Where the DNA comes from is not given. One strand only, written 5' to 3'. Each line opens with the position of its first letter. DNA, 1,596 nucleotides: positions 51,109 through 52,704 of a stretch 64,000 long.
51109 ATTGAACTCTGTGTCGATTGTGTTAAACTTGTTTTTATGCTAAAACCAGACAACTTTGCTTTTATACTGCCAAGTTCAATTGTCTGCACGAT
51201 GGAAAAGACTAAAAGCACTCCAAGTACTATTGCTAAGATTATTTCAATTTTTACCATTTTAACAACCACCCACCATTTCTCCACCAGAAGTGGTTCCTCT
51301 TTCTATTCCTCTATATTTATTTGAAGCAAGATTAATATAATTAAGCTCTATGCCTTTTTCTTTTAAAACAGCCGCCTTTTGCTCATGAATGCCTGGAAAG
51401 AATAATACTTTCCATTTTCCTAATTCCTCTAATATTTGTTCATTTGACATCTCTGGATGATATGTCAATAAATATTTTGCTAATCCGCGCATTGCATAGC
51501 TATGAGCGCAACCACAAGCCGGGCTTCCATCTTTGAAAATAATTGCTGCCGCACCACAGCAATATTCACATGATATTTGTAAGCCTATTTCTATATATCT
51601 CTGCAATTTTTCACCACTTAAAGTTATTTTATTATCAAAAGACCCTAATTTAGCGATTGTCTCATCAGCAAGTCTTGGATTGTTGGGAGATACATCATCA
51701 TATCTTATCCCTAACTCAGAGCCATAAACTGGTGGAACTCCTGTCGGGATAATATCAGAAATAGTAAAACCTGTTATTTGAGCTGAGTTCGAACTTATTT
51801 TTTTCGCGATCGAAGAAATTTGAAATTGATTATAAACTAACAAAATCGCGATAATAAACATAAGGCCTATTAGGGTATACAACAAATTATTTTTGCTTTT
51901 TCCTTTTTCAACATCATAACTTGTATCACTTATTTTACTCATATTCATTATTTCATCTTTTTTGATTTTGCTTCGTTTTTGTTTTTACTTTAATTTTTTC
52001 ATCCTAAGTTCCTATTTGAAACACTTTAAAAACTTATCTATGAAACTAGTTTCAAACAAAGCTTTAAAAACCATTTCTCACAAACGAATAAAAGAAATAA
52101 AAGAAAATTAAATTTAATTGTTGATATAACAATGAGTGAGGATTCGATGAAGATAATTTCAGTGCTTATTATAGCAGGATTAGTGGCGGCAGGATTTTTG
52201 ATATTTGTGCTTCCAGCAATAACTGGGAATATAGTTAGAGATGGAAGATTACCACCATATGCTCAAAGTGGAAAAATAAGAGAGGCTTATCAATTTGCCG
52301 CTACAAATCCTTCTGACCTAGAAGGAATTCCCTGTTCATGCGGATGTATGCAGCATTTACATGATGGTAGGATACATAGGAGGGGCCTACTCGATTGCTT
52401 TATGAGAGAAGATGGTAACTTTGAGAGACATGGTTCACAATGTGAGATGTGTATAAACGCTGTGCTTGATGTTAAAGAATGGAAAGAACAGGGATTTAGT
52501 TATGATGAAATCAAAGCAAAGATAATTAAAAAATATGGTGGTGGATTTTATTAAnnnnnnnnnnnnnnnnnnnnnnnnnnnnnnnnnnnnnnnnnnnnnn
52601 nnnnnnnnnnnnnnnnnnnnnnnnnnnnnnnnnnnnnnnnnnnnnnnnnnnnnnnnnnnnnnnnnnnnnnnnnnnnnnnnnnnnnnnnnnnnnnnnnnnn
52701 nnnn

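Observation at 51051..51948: Two adjacent membrane-anchored proteins that share an anchor module and an identical terminal pentapeptide, MVGGC-stop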

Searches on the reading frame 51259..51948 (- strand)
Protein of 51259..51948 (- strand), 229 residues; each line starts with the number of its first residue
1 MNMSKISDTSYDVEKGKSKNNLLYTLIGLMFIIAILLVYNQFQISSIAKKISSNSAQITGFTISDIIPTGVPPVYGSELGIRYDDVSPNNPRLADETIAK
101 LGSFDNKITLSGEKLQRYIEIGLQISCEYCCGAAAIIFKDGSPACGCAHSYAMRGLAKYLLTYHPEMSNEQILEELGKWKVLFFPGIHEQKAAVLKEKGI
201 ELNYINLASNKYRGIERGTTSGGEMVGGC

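Call 3: search_protein_families(library=pfam, proteins=[window:51259-51948:-], max_evalue=0.1)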
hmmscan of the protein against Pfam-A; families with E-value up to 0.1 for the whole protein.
window:51259-51948:- (229 aa): 2 families
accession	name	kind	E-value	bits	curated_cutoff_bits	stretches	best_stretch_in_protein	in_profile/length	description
PF21844.1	DUF6903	-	0.0092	16.5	24.2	1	19-41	29-51/54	Family of unknown function (DUF6903)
PF04463.17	2-thiour_desulf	-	0.037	14.5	34.7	1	113-152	70-111/141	2-thiouracil desulfurase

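Call 5: find_homologous_proteins(query=window:51259-51948:-, max_evalue=0.001)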
Query window:51259-51948:- (229 aa): 2042 proteins with E <= 0.001 among 2309 candidates; the best 120 are listed.
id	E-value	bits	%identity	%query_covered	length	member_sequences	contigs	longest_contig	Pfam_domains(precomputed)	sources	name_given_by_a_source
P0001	1.0e-148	511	100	100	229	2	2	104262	-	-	-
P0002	1.4e-85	304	63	95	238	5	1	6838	-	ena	-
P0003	1.2e-84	301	64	94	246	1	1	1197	-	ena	-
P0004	1.7e-84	301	65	89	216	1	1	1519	-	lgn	-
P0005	2.7e-84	300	65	90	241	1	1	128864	-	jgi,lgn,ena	-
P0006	5.5e-84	299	63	93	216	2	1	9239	-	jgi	jgi:hypothetical protein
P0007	2.6e-83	297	68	83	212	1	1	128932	-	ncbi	ncbi:MAG: hypothetical protein AB1571_00425 [Nanoarchaeota archaeon]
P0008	3.4e-83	296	64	89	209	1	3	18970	-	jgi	-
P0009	3.5e-83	296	62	95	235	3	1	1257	-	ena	-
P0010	4.5e-83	296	64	89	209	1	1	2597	-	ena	-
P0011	8.0e-83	295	64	89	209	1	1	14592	-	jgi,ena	-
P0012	1.1e-82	295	64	89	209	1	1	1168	-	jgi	-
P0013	1.1e-82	295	60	97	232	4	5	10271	-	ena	-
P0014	1.3e-82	295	60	97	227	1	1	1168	-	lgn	-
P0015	1.4e-82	294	61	95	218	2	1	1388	-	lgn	-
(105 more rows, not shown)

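Call 6: search_protein_families(library=ncbifam, proteins=[window:51259-51948:-], max_evalue=0.1)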
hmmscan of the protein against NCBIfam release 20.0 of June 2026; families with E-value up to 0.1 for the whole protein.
window:51259-51948:- (229 aa): 1 family
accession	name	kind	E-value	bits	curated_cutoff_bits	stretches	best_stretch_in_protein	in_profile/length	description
TIGR03152.1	cyto_c552_HCOOH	exception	0.056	12.2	692.5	1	87-167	90-163/441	ammonia-forming nitrite reductase cytochrome c552 subunit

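Call 13: find_related_loci(query=A1, collection=genome_contigs, flank=10000)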
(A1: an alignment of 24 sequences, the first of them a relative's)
Query A1 (229 aa) in genome_contigs; peptide patterns used: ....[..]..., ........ (x = any residue, [..] = any of these).
599 stretches matched a pattern (row limit reached: there are more); 323 encode a relative of the query (tblastn E <= 1e-3); the best 80 are kept; 80 distinct loci.
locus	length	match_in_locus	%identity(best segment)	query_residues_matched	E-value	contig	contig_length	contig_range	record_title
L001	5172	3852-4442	67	32-229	1e-87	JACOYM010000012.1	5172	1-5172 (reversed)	MAG: Candidatus Pacearchaeota archaeon isolate NC_groundwater_179_Ag_S-0.1um_37_8 S4_GD2017_2_S1_scaffold_23838, whole g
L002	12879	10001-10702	59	2-229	5e-87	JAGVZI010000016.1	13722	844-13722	Candidatus Woesearchaeota archaeon isolate RIFCSPLOWO2_01_FULL_35_31 rifcsplowo2_01_scaffold_10061, whole genome shotgun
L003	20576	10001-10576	68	39-229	2e-86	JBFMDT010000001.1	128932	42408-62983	MAG: Nanoarchaeota archaeon isolate MAG226 MAG226_1, whole genome shotgun sequence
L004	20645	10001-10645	63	17-229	5e-86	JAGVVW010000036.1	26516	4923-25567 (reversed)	MAG: Candidatus Aenigmatarchaeota archaeon isolate RIFCSPHIGHO2_02_FULL_36_49 rifcsphigho2_02_scaffold_7720, whole genom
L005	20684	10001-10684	59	4-229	2e-84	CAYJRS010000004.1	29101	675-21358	MAG TPA_asm: Candidatus Woesearchaeota archaeon isolate ERP125453_co1_447 genome assembly, contig: NODE_1368_length_2910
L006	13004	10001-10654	57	23-229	3e-83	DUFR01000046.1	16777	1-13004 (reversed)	MAG TPA_asm: Candidatus Aenigmatarchaeota archaeon isolate UBA10154 contig_54950, whole genome shotgun sequence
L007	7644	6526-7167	60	12-229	3e-83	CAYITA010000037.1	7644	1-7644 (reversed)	MAG TPA_asm: Candidatus Woesearchaeota archaeon isolate ERP119705_co5_89 genome assembly, contig: NODE_12666_length_7644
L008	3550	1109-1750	60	15-229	1e-83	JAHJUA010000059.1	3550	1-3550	MAG: Nanoarchaeota archaeon isolate OS_PC_MetaG.mb.77 OS_PC_MetaG.mb.77_k141_351140, whole genome shotgun sequence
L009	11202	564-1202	58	15-229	5e-83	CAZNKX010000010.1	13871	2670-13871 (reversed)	MAG TPA_asm: Candidatus Woesearchaeota archaeon isolate SRP200020_co5_183 genome assembly, contig: NODE_6861_length_1387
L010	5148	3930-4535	63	27-229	3e-83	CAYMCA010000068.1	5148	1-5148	MAG TPA_asm: Candidatus Woesearchaeota archaeon isolate binchicken_co38_1125 genome assembly, contig: NODE_33852_length_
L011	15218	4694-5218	69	58-229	1e-82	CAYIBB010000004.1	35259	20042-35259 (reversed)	MAG TPA_asm: Candidatus Woesearchaeota archaeon isolate ERP119705_co1_674 genome assembly, contig: NODE_1082_length_3525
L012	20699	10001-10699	57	4-229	8e-82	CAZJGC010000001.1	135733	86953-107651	MAG TPA_asm: uncultured archaeon isolate SRP216583_co2_141 genome assembly, contig: NODE_23_length_135733_cov_74.015117,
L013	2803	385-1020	60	22-229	9e-83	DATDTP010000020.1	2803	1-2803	MAG TPA_asm: archaeon isolate SMAG_U8034 k141_2208774, whole genome shotgun sequence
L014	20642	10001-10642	59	10-229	2e-81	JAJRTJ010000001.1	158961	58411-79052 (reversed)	MAG: archaeon isolate Dive96_bin1.432 k141_90118, whole genome shotgun sequence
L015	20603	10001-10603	63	29-229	2e-81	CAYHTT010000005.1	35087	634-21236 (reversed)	MAG TPA_asm: Candidatus Woesearchaeota archaeon isolate ERP119705_co17_619 genome assembly, contig: NODE_1226_length_350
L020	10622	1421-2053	59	15-229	5e-81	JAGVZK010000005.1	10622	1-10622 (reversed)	Candidatus Woesearchaeota archaeon isolate RIFCSPLOWO2_01_FULL_37_43 rifcsplowo2_01_scaffold_15766, whole genome shotgun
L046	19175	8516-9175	58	13-229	4e-77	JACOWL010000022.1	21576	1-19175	MAG: Candidatus Pacearchaeota archaeon isolate NC_groundwater_125_Ag_B-0.1um_31_18 S3_GD2017_2_B1_scaffold_5634, whole g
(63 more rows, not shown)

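Call 18: predict_structure(alignment_id=A1)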
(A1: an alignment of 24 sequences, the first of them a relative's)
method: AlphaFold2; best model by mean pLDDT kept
length: 229 residues; sequences in the alignment: 24
mean_pLDDT: 87.8   pTM: 0.72
mean pLDDT of the five models: 87.8, 86.7, 86.1, 85.3, 84.8
residues with pLDDT >= 90: 157; 70-90: 38; 50-70: 27; < 50: 7
segments of 3 or more residues with pLDDT < 50: 1-3, 14-16
pLDDT, mean of each block of 10 residues (from residue 1): 52 53 88 95 79 58 90 97 95 97 98 98 92 93 95 98 98 98 94 93 96 84 76
secondary structure, 60 per line:
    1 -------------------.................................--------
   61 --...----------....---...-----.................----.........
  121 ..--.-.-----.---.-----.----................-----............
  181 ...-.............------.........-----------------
elements in order: H20-52 H76-79 H91-107 H112-122 H148-163 H169-183 H185-197 H204-208
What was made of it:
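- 51259..51948 (-): Long protein (229 aa): cytosolic N-tail, TM anchor, linker, novel alpha-helical Cys-rich domain, G/S linker, MVGGC tail. AF2 model has pLDDT 87.8 (call 18).
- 51832..51885 (-): TM anchor of the long protein (L22-Y39), predicted N-in/C-out. AF2 helix spans residues 20-52 (call 18).
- On SoxY sulfur-carrier family: The AF2 model is mostly alpha-helical (call 18).
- On CopG / DUF411 (PF04214): No hit for the long protein (call 3), and the fold is helical (call 18).
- On Ubiquitin-like / ThiS-MoaD Gly-Gly C-termini: The fold is a helical domain or there is no fold at all (call 18).
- Closest known: CopG / DUF411 periplasmic copper-resistance protein. Different: The long protein has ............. 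in a mainly helical fold with no Pfam DUF411 match (calls 3, 18).
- The AF2 model gives the G/S linker plus tail a pLDDT of 76-84, not the values typical of a free coil (call 18).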

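Call 22: search_solved_structures(query=A1, max_evalue=10)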
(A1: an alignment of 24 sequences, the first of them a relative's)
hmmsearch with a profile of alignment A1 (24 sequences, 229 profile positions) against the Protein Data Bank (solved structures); distinct sequences matched with E-value up to 10: 1.
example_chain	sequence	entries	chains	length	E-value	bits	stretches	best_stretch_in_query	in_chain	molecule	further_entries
9bw1_M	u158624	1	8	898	0.43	13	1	179-214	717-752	Integrase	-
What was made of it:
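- Tried and rejected: A profile search of PDB sequences gave nothing (call 22).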

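Call 23: fold_search(model_id=the predicted structure, library=pdb)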
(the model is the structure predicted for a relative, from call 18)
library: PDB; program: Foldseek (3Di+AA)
matches with E <= 10: 24; with E <= 0.001: 0
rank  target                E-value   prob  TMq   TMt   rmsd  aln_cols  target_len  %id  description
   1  4xdl_B                5.7e+00  0.02  0.14  0.13  21.1       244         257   11  Crystal structure of human two pore domain potassium ion channel TREK2 (K2P10.1) in complex with a brominated fluoxeti (released 2015-03-18)
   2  7apo_A                5.7e+00  0.01  0.11  0.11  17.2       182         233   17  Crystal structure of RARalpha ligand binding domain in complex with a fragment of the TIF2 coactivator (released 2021-08-04)
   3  6lpf_A                7.1e+00  0.01  0.12  0.04  14.4       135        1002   10  The crystal structure of human cytoplasmic LRS (released 2020-03-25)
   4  7cxg_A                7.1e+00  0.01  0.13  0.11  14.9       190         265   12  The ligand-free structure of human PPARgamma LBD Q286E mutant (released 2021-09-01)
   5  6lr6_A                7.1e+00  0.01  0.13  0.04  14.6       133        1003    8  The crystal structure of human cytoplasmic LRS (released 2020-03-25)
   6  3ffl_A                7.5e+00  0.03  0.17  0.24  10.0       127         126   14  Crystal Structure of the N-terminal Domain of Anaphase-Promoting Complex Subunit 7 (released 2008-12-16)
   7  2xyj_B                7.5e+00  0.02  0.12  0.11  10.5        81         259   15  Novel Sulfonylthiadiazoles with an Unusual Binding Mode as Partial Dual Peroxisome Proliferator-Activated Receptor (PP (released 2011-02-23)
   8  8bff_A                7.5e+00  0.01  0.12  0.11  15.3       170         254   10  Human PPARgamma in complex with MINCH bound to the AF-2 sub-pocket (released 2023-03-08)
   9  5krk_B                7.9e+00  0.01  0.15  0.15  18.0       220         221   10  Crystal Structure of the ER-alpha Ligand-binding Domain (Y537S) in Complex with 4,4'-((5-bromo-2,3-dihydro-1H-inden-1- (released 2017-01-18)
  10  8huo_A                8.3e+00  0.02  0.11  0.11  10.7        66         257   17  X-ray structure of human PPAR delta ligand binding domain-seladelpar co-crystals obtained by co-crystallization (released 2023-08-09)
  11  7vwf_A                8.8e+00  0.03  0.13  0.12  10.3        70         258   16  Human peroxisome proliferator-activated receptor (PPAR) delta ligand binding domain in complex with a synthetic agonis (released 2022-02-09)
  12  8yzs_A                8.8e+00  0.02  0.12  0.19  12.0       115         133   14  Structure of the NACC1 BEN domain in complex with its target DNA (released 2024-09-25)
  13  2xyj_A                8.8e+00  0.02  0.12  0.11  10.4        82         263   13  Novel Sulfonylthiadiazoles with an Unusual Binding Mode as Partial Dual Peroxisome Proliferator-Activated Receptor (PP (released 2011-02-23)
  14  6zz6_B                8.8e+00  0.02  0.13  0.09  18.7       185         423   10  Cryo-EM structure of S.cerevisiae cohesin-Scc2-DNA complex (released 2020-09-30)
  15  3fur_A                8.8e+00  0.01  0.12  0.11  11.2        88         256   16  Crystal Structure of PPARg in complex with INT131 (released 2009-06-09)
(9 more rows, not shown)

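Call 37: search_protein_representatives(alignment_id=A1)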
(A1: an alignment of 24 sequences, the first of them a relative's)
Query: 24 sequences, 229 profile positions. Proteins with E-value up to 0.001 (for the whole library): 319; up to 1e-10: 261; up to 1e-30: 138. The best 150 are listed.
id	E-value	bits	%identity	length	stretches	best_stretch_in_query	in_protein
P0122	2.4e-95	334.5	-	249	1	19-229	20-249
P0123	1.9e-94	331.6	-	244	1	10-229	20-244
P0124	1.4e-91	322.2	-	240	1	8-229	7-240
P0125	3.7e-88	311.0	-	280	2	139-229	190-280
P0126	5.3e-86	304.0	-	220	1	10-229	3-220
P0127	6.9e-86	303.6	-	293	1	54-229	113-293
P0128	2.0e-82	292.3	-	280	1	22-229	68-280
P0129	3.0e-81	288.4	-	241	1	8-229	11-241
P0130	7.9e-81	287.0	-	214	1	19-217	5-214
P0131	2.8e-79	282.0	-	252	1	6-229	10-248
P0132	8.8e-75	267.3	-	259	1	6-229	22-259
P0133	1.2e-73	263.5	-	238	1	19-229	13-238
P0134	5.0e-73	261.5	-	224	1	19-229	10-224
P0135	4.5e-72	258.4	-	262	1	63-229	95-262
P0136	7.7e-68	244.5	-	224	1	24-229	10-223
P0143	2.7e-61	223.1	-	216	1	18-229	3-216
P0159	2.7e-52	193.7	-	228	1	13-199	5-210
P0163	3.9e-50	186.6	-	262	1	5-197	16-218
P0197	3.5e-44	167.1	-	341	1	50-199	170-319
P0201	1.9e-43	164.7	-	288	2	59-188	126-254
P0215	2.1e-41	158.1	-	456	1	62-194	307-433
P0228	8.8e-39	149.5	-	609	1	54-191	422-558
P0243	1.0e-34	136.2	-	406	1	62-188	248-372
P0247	7.9e-34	133.3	-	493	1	45-229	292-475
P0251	6.7e-33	130.2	-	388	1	19-193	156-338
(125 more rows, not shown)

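Call 40: list_cluster_members(proteins=[P0159, P0163, P0201, P0215, P0228, P0243, P0247, P0251, P0143, P0197])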
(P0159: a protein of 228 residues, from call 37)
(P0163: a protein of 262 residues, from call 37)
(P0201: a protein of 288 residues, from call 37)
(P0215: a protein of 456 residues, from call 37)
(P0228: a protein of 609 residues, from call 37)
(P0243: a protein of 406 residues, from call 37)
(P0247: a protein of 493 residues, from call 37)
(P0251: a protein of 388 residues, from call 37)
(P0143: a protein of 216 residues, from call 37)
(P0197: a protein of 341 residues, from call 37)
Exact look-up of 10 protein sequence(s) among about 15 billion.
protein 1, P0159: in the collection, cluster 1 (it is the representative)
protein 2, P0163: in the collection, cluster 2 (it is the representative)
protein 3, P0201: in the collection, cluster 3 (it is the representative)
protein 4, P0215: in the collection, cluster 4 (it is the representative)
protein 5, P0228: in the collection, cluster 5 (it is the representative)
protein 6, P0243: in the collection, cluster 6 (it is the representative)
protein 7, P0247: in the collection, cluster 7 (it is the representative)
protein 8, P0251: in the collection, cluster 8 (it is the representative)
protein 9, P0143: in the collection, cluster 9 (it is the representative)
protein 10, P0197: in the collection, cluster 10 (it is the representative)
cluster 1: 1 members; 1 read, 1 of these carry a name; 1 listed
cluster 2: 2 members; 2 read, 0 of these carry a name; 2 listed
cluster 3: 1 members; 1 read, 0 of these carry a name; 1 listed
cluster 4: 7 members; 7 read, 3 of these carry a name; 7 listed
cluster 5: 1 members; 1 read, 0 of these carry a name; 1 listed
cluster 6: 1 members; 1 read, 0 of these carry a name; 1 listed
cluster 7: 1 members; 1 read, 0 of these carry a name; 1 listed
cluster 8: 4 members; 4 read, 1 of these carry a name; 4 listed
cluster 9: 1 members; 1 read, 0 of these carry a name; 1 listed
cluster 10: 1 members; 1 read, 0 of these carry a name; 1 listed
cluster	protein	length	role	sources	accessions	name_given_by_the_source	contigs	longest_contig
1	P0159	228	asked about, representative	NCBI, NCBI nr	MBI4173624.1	MAG: hypothetical protein HY519_02785 [Candidatus Aenigmarchaeota archaeon] | hypothetical protein [Candidatus Aenigmarchaeota archaeon]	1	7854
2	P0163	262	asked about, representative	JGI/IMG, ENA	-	-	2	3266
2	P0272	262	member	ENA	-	-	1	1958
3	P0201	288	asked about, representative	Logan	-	-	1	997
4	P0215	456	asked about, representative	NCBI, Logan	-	-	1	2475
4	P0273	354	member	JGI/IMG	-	FKBP-type peptidyl-prolyl cis-trans isomerase 2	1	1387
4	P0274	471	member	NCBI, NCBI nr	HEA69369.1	MAG TPA: hypothetical protein ENI07_21545 [Desulfobacterales bacterium] | hypothetical protein [Desulfobacterales bacterium]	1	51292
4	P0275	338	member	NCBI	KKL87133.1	hypothetical protein LCGC14_1937780, partial [marine sediment metagenome]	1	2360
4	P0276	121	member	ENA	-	-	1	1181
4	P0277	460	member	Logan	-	-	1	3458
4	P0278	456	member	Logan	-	-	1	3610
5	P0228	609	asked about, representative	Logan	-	-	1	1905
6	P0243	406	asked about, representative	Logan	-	-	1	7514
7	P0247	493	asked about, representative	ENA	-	-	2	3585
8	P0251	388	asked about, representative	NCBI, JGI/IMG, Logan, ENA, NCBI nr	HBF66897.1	MAG TPA: hypothetical protein DDW36_00535 [Candidatus Magasanikbacteria bacterium] | hypothetical protein [Candidatus Magasanikbacteria bacterium]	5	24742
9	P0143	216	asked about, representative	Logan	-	-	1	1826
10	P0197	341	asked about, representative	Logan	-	-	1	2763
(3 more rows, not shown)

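Call 41: find_encoding_contigs(protein=P0274, flank=8000, max_places=2)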
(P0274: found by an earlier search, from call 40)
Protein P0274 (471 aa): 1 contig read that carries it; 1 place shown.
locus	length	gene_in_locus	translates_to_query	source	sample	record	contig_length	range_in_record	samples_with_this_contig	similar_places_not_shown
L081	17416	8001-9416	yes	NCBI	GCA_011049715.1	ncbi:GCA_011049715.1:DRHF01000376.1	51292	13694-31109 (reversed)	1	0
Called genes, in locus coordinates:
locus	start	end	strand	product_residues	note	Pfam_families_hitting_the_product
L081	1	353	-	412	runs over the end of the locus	PF25876:HH_MFP_RND (weak), PF25990:Beta-barrel_YknX (weak), PF25954:Beta-barrel_RND_2, PF25989:YknX_C (weak)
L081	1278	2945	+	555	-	PF00501:AMP-binding, PF13193:AMP-binding_C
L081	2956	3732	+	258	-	PF09694:Gcw_chp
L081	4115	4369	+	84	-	-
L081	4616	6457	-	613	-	PF03473:MOSC, PF00175:NAD_binding_1, PF00111:Fer2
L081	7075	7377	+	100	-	PF07610:DUF1573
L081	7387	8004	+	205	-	-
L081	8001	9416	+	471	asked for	PF00254:FKBP_C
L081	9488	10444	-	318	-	PF03009:GDPD, PF13653:GDPD_2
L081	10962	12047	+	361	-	PF01547:SBP_bac_1, PF13531:SBP_bac_11 (weak), PF13416:SBP_bac_8, PF13343:SBP_bac_6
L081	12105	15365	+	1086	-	PF02743:dCache_1, PF00672:HAMP, PF00512:HisKA, PF02518:HATPase_c, PF00072:Response_reg, PF01627:Hpt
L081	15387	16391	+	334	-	PF00072:Response_reg, PF13487:HD_5, PF01966:HD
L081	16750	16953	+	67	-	-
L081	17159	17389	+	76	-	-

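Call 42: find_encoding_contigs(protein=P0251, flank=8000, max_places=2)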
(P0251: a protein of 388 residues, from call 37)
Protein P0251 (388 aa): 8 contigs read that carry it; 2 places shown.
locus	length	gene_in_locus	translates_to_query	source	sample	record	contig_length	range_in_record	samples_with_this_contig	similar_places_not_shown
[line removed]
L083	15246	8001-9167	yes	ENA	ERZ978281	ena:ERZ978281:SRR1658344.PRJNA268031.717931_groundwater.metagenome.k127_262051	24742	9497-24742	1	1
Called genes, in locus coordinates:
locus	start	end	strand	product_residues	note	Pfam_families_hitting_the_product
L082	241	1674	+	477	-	PF03816:LytR_cpsA_psr, PF13399:LytR_C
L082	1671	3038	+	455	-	PF00350:Dynamin_N (faint), PF01926:MMR_HSR1, PF02421:FeoB_N, PF00009:GTP_EFTU (weak), PF01926:MMR_HSR1, PF02421:FeoB_N, PF00009:GTP_EFTU (weak), PF14714:KH_dom-like, +4 more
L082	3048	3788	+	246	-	PF18765:Polbeta (weak)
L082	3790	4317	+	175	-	PF01195:Pept_tRNA_hydro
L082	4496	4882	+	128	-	-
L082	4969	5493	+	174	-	-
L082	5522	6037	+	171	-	-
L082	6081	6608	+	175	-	PF07610:DUF1573 (weak)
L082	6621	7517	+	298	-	PF07610:DUF1573, PF22544:HYDIN_VesB_CFA65-like_Ig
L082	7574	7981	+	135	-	-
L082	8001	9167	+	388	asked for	-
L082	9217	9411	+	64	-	-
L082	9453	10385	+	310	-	-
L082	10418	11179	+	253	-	PF01790:LGT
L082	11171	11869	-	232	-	PF09851:SHOCT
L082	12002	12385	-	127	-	-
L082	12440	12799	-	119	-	PF24709:DUF7670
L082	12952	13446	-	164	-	-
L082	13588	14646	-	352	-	PF02661:Fic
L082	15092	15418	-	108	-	-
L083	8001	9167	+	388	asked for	-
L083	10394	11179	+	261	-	PF01790:LGT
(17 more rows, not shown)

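Call 55: search_protein_families(library=pfam, proteins=[L020:2590-3072:+, L046:10233-11108:+, L046:16764-17897:+, L046:15272-15970:+], max_evalue=0.01)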
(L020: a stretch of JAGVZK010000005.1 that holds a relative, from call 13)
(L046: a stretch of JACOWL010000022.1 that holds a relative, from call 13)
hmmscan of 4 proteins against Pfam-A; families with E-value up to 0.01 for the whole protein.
L020:2590-3072:+ (160 aa): 1 family
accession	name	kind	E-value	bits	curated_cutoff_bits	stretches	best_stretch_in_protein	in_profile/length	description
PF04214.18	DUF411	-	2.7e-24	85.1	27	1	88-135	1-48/48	Protein of unknown function, DUF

L046:10233-11108:+ (291 aa): 1 family
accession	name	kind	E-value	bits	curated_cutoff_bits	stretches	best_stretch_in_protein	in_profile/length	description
PF00581.25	Rhodanese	-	4.8e-11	43.4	22.2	1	192-285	36-101/102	Rhodanese-like domain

L046:16764-17897:+ (377 aa): 4 families
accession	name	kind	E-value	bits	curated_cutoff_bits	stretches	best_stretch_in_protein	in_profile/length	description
PF13192.12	Thioredoxin_3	-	9.9e-09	35.6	24.8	1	59-120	3-59/76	Thioredoxin domain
PF00085.26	Thioredoxin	-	1.3e-07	32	23.5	0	50-127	13-89/103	Thioredoxin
PF13905.12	Thioredoxin_8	-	8.3e-06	26.5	27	0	192-222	54-87/94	Thioredoxin-like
PF13098.12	Thioredoxin_2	-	9.6e-06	26.3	27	0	63-117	14-82/104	Thioredoxin-like domain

L046:15272-15970:+ (232 aa): 0 families

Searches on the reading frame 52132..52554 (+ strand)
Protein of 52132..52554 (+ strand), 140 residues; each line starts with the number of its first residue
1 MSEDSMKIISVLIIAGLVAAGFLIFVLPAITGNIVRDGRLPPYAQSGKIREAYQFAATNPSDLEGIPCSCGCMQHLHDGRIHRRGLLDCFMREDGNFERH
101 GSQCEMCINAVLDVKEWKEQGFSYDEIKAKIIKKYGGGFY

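Call 3: search_protein_families(library=pfam, proteins=[window:52132-52554:+], max_evalue=0.1)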
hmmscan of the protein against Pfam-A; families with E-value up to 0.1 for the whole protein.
window:52132-52554:+ (140 aa): 1 family
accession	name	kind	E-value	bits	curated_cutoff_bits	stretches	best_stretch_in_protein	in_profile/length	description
PF13798.11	PCYCGC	-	2.9e-11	43.9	25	1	45-139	50-144/153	Protein of unknown function with PCYCGC motif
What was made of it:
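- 52132..52554 (+): PCYCGC / CYCXC-family protein, first gene of the divergent operon. PF13798 at 2.9e-11 (call 3).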

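Call 6: search_protein_families(library=ncbifam, proteins=[window:52132-52554:+], max_evalue=0.1)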
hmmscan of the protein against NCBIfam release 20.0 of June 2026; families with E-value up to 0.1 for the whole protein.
window:52132-52554:+ (140 aa): 1 family
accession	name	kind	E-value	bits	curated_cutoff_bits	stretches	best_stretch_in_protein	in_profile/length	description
NF041379.1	OS_HP4_CYCXC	equivalog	6.6e-17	61.4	90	1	40-135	5-89/90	CYCXC family (seleno)protein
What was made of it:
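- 52132..52554 (+): NF041379 at 6.6e-17 (call 6).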
